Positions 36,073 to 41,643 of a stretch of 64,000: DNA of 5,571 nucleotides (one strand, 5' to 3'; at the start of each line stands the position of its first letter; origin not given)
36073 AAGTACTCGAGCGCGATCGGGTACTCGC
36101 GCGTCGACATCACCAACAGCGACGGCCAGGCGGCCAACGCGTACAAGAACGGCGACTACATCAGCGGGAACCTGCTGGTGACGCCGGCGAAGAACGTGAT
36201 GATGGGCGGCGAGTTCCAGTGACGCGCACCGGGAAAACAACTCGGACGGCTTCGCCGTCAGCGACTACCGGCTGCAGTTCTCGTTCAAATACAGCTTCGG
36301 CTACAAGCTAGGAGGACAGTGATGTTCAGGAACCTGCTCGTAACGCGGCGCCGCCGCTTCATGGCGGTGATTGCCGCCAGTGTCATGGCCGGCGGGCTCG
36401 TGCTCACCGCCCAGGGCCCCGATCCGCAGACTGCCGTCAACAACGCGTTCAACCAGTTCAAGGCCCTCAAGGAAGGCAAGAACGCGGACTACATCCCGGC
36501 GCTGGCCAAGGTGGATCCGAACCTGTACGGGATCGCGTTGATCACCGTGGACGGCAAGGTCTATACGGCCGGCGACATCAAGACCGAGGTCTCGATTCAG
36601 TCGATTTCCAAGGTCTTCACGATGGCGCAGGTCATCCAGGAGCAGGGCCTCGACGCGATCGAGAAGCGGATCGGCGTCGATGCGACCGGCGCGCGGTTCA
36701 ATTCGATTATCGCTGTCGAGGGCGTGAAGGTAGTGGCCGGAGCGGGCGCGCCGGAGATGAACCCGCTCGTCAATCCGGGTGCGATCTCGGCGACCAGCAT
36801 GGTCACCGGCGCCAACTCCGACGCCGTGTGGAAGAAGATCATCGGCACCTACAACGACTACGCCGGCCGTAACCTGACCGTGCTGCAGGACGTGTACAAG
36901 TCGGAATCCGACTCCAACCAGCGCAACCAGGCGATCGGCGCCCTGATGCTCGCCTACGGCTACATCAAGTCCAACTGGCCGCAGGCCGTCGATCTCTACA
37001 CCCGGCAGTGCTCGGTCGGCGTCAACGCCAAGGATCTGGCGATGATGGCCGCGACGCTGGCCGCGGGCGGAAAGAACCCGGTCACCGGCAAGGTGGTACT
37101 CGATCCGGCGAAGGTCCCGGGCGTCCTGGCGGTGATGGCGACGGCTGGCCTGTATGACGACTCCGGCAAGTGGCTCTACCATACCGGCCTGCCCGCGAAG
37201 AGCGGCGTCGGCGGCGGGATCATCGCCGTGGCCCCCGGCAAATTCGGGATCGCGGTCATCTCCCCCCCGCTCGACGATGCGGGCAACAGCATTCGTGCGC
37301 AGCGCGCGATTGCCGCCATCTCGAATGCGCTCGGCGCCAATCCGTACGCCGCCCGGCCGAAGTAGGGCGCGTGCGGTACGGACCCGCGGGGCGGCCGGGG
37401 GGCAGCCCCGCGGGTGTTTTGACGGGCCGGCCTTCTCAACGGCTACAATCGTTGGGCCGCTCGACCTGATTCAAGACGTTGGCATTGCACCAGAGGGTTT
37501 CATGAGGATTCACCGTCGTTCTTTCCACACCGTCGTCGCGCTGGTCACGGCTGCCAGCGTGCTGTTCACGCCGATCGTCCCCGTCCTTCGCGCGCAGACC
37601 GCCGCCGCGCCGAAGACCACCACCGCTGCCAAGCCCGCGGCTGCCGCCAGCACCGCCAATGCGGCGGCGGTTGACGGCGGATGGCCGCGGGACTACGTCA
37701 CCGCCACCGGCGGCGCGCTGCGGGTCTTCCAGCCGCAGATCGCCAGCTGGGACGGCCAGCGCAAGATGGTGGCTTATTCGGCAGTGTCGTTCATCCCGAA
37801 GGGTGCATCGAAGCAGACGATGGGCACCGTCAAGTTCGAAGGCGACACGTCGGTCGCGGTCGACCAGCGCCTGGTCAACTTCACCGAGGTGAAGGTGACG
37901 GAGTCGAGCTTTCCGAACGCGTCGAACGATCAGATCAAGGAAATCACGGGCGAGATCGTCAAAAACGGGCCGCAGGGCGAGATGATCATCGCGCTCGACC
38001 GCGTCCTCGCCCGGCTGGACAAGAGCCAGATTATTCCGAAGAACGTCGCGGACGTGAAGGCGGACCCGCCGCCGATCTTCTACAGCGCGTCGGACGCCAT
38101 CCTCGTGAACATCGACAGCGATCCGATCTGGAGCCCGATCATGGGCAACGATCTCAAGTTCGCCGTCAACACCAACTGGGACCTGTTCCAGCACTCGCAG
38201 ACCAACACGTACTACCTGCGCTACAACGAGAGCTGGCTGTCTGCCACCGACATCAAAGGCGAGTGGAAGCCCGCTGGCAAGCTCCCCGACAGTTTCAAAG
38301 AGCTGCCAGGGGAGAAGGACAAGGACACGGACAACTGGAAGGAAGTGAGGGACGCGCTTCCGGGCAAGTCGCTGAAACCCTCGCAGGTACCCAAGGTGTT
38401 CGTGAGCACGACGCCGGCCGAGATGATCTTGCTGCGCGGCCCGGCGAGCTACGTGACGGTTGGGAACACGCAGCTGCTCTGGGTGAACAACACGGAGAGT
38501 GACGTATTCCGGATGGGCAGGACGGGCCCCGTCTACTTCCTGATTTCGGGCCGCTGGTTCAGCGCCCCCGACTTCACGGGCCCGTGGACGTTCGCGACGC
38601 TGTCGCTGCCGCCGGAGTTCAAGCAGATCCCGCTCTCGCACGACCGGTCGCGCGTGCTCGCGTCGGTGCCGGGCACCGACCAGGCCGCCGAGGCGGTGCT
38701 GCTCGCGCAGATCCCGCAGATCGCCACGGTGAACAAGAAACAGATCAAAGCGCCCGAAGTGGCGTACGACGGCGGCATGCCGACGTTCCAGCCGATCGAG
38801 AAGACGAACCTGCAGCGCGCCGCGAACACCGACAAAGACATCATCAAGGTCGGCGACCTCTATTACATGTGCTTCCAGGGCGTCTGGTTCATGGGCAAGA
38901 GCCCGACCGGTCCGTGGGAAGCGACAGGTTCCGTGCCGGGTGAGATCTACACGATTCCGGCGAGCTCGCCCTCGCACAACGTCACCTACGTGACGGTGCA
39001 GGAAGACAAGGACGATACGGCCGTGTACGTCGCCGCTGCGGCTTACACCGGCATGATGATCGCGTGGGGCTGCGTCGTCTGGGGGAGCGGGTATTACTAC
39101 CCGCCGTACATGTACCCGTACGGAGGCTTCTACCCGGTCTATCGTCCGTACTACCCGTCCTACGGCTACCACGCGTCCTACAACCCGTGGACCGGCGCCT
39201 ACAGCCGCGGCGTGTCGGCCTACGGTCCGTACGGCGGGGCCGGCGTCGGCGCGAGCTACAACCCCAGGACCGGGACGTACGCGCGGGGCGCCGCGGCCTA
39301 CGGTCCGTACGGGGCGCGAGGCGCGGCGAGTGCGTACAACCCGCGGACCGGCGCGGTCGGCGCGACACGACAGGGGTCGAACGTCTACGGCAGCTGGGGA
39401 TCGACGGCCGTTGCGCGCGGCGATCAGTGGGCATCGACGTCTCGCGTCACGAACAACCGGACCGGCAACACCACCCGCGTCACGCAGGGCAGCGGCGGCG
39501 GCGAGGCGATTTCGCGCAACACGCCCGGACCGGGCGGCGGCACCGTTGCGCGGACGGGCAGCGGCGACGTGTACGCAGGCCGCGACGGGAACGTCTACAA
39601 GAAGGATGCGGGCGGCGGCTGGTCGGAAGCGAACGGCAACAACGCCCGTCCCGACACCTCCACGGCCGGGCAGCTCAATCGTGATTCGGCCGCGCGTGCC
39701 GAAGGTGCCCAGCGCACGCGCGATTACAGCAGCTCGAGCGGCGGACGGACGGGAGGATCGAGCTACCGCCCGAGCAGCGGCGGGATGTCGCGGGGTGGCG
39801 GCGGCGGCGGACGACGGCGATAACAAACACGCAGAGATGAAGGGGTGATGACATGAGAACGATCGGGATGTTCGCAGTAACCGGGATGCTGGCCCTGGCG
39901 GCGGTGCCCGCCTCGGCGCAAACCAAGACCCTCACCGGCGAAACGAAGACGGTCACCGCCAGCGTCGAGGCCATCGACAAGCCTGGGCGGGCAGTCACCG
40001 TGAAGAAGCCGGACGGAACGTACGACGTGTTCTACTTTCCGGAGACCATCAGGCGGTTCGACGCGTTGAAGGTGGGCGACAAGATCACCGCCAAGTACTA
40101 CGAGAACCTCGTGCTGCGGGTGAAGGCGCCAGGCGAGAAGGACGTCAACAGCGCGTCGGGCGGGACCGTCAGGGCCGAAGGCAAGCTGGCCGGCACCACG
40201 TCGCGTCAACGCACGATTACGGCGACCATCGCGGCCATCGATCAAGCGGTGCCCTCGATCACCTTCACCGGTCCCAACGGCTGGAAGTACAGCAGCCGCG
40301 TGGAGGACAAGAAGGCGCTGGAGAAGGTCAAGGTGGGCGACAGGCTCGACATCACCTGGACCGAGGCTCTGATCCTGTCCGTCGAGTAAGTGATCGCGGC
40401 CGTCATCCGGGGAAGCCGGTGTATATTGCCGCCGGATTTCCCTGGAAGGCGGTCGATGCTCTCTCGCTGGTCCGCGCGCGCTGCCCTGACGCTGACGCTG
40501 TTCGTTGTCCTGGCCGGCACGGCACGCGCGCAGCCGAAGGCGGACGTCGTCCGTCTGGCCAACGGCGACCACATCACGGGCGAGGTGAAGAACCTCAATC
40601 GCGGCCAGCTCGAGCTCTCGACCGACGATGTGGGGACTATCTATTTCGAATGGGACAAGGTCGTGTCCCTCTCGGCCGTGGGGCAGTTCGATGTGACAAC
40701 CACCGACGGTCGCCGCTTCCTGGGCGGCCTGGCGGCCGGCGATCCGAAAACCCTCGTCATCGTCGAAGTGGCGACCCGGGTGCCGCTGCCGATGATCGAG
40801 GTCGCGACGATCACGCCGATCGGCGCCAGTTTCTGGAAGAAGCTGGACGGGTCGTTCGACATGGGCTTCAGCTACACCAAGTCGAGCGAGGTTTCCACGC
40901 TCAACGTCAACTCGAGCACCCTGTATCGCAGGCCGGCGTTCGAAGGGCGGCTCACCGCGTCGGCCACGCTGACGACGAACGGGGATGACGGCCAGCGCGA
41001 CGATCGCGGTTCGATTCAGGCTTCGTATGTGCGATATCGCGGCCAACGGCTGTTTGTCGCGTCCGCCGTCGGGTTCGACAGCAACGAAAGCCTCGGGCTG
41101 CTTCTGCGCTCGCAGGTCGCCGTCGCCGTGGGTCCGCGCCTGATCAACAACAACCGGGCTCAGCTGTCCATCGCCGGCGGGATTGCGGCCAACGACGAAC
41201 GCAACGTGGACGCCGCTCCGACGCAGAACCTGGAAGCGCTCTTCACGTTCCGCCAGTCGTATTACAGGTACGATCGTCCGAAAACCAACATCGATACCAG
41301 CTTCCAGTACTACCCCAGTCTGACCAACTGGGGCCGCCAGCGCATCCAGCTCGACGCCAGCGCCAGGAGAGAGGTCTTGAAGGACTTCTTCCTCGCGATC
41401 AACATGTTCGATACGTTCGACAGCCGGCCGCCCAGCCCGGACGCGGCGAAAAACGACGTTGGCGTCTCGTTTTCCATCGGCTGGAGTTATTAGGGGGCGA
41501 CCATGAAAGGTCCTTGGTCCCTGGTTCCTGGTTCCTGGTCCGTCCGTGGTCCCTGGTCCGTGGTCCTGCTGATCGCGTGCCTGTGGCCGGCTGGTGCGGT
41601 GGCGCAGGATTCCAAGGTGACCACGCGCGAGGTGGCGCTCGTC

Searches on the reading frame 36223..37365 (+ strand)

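Call 56: search_protein_families(library=pfam, proteins=[window:36223-37365:+], max_evalue=0.00001)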
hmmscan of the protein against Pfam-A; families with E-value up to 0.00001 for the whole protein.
window:36223-37365:+ (380 aa): 1 family
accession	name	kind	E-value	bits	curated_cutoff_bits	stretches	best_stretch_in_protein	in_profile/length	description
PF04960.20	Glutaminase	-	9.2e-100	333.9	27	1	85-373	1-284/286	Glutaminase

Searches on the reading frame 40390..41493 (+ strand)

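Call 56: search_protein_families(library=pfam, proteins=[window:40390-41493:+], max_evalue=0.00001)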
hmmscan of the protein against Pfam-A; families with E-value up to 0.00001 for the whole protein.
window:40390-41493:+ (367 aa): 1 family
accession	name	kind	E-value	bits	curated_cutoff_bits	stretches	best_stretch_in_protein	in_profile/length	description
PF04338.18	DUF481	-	7e-10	39.7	21.1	1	166-366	12-209/210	Protein of unknown function, DUF481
